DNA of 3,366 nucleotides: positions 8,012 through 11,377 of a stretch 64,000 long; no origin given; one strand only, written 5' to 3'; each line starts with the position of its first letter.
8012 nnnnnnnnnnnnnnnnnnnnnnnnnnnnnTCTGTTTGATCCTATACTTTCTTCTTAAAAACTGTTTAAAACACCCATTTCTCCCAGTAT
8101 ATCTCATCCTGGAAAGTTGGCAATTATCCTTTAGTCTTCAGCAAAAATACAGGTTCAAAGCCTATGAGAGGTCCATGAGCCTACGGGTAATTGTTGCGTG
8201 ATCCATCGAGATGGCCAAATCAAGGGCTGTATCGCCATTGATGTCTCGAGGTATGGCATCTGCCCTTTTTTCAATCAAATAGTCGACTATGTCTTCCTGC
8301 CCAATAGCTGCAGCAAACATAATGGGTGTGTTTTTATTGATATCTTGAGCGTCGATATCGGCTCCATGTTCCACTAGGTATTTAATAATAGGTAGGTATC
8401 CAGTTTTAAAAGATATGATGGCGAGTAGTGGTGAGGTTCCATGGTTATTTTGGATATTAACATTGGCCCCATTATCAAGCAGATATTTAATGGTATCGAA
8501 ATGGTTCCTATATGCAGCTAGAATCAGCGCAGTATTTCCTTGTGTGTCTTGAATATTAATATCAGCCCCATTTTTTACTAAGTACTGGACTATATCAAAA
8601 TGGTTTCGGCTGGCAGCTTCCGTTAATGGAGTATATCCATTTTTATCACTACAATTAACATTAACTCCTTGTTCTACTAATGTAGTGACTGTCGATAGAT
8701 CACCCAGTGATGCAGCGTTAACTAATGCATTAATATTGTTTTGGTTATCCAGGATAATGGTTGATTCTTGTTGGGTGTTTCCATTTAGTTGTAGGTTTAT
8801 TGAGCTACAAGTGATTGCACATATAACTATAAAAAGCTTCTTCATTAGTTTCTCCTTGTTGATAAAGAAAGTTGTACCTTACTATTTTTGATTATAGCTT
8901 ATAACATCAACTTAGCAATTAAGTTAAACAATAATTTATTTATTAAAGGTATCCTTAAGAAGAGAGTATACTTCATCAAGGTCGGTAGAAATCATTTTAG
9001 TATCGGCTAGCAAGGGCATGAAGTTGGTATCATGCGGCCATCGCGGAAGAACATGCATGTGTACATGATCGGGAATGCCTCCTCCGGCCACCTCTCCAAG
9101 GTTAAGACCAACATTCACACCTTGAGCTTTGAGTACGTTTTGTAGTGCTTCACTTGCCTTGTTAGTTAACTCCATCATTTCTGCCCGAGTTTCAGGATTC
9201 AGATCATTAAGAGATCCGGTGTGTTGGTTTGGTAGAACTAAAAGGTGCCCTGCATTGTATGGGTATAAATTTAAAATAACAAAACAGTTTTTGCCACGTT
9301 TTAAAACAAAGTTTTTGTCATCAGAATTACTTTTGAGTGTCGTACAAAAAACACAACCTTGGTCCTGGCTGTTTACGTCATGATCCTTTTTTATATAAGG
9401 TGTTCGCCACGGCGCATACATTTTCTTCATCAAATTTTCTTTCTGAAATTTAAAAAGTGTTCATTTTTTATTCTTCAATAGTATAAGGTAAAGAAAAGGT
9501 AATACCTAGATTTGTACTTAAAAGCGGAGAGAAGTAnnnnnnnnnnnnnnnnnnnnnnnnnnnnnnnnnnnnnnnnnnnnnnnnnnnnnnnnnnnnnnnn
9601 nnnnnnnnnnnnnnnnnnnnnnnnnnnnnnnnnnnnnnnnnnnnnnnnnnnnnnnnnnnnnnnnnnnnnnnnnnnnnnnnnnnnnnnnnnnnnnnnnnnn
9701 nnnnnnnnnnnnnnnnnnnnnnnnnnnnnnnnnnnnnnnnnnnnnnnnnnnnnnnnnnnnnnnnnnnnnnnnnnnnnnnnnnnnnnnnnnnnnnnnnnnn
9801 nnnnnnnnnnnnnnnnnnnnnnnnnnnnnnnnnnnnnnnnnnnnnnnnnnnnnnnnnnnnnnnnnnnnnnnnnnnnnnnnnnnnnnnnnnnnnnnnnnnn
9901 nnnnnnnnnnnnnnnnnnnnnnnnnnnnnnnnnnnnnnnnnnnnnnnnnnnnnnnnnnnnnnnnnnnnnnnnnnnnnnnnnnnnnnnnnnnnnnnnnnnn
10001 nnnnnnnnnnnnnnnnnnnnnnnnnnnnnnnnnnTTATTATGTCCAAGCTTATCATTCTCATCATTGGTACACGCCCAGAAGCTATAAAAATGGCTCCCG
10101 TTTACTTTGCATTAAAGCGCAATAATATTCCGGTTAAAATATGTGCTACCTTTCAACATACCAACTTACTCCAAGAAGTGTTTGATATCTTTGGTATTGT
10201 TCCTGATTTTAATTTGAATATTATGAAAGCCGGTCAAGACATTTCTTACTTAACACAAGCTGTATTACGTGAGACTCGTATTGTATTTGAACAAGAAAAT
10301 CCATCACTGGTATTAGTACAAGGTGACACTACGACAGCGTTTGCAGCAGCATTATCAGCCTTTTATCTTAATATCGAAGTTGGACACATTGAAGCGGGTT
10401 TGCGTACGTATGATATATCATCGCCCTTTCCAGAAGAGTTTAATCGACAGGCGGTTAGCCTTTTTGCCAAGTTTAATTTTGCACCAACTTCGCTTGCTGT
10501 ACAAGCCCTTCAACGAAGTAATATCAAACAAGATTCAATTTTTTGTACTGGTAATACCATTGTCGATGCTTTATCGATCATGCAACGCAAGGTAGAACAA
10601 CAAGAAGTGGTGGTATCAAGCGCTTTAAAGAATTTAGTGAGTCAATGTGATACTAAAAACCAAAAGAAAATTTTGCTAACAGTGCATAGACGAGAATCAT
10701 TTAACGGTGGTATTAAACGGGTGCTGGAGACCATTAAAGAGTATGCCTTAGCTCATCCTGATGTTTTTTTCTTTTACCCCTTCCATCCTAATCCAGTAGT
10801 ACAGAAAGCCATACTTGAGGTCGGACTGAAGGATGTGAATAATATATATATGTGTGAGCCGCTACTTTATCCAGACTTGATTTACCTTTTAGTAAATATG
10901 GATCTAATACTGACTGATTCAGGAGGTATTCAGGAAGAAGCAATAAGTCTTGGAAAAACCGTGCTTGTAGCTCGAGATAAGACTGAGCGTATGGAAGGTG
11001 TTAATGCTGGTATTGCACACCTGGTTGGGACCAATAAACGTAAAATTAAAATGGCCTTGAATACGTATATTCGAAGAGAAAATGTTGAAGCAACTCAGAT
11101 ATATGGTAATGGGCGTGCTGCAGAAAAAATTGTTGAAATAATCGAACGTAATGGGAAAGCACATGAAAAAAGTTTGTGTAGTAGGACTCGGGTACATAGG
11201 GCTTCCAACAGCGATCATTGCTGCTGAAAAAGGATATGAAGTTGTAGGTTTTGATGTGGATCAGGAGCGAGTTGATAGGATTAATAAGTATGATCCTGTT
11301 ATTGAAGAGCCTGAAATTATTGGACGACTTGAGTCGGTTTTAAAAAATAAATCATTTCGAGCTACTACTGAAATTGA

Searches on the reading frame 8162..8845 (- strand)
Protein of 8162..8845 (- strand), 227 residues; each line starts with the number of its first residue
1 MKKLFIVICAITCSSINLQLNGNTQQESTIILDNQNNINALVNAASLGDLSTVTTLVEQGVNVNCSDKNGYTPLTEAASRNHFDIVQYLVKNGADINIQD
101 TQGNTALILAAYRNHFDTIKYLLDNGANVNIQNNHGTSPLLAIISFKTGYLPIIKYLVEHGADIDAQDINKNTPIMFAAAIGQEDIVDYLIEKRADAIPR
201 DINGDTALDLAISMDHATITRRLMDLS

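Call 62: search_protein_families(library=pfam, proteins=[window:8162-8845:-], max_evalue=0.001)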
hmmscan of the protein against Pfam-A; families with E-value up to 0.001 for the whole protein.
window:8162-8845:- (227 aa): 6 families
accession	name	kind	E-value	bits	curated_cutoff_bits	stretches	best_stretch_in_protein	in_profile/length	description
PF13637.12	Ank_4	-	4.3e-52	173.4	22.7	5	76-123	3-50/50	Ankyrin repeats (many copies)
PF12796.13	Ank_2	-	5.7e-45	152.2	27.3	3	92-168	18-90/90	Ankyrin repeats (3 copies)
PF00023.36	Ank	-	1.6e-42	141.5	21.1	4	102-134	1-33/33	Ankyrin repeat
PF13857.12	Ank_5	-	4.2e-34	116.7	27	3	56-110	1-56/56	Ankyrin repeats (many copies)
PF13606.12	Ank_3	-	4.4e-29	97.3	22.3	2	69-98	1-30/30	Ankyrin repeat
PF24521.3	Ank_KRIT1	-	7.7e-08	32.6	80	0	33-125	14-107/149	KRIT1 ankyrin-repeats domain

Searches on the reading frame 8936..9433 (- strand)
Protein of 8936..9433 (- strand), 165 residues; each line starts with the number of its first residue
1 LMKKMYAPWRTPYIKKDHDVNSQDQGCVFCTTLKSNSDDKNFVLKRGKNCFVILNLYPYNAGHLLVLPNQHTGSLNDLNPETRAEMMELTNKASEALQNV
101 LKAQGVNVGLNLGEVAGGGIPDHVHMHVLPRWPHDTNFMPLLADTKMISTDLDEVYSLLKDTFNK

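Call 62: search_protein_families(library=pfam, proteins=[window:8936-9433:-], max_evalue=0.001)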
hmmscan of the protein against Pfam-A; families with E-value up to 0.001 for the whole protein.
window:8936-9433:- (165 aa): 3 families
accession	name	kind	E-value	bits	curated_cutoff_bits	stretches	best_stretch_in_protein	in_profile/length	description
PF01230.28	HIT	-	2.3e-17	63.8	21.5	1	41-132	6-96/98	HIT domain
PF11969.13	DcpS_C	-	1.8e-10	41.7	24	1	27-129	2-100/114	Scavenger mRNA decapping enzyme C-term binding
PF04677.20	CwfJ_C_1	-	5.7e-07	29.9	21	1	19-104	6-85/122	Protein similar to CwfJ C-terminus 1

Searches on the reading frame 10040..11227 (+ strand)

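Call 62: search_protein_families(library=pfam, proteins=[window:10040-11227:+], max_evalue=0.001)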
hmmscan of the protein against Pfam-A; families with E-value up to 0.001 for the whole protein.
window:10040-11227:+ (395 aa): 1 family
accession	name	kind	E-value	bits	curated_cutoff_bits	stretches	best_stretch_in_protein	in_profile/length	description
PF02350.25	Epimerase_2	-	1.4e-92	310.7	30.6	1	26-369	5-347/347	UDP-N-acetylglucosamine 2-epimerase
